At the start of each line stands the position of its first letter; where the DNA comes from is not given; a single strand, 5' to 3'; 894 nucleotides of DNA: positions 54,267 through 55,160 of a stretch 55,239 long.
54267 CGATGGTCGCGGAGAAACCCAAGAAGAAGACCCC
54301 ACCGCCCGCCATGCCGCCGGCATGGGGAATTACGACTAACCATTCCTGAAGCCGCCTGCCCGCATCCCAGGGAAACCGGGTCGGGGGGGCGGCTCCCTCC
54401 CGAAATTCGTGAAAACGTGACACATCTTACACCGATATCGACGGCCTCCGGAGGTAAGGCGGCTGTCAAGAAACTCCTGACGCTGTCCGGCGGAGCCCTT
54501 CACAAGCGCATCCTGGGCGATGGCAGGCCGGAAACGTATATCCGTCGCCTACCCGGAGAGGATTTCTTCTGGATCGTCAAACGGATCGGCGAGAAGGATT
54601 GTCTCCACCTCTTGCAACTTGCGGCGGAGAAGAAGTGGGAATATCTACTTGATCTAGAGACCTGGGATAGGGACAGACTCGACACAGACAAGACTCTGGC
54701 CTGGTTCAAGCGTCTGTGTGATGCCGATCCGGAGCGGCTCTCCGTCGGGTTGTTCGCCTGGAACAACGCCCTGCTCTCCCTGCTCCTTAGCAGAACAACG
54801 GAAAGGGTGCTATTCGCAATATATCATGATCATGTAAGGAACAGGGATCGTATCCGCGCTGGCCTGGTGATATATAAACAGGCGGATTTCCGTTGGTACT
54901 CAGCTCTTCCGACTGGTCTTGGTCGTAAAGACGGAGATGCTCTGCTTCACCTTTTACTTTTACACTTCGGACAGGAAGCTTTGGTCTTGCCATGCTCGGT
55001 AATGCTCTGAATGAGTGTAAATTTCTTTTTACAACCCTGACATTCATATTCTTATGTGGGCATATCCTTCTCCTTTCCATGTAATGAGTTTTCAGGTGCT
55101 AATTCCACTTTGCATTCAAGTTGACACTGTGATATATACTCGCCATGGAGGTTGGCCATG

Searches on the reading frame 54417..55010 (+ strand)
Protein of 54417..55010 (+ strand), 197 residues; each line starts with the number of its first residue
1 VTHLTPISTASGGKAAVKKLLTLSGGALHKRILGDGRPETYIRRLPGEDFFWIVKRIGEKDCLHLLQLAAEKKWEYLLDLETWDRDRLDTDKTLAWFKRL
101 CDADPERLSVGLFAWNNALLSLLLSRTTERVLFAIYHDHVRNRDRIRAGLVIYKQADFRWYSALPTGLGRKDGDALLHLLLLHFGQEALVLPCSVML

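Call 53: search_protein_families(library=pfam, proteins=[window:54417-55010:+], max_evalue=0.0001)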
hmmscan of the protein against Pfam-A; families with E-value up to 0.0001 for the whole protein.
window:54417-55010:+ (197 aa): 1 family
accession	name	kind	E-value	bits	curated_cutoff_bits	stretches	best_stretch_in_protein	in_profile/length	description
PF19676.4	DUF6178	-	8.1e-29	100.9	25.5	1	17-129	13-125/561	Family of unknown function (DUF6178)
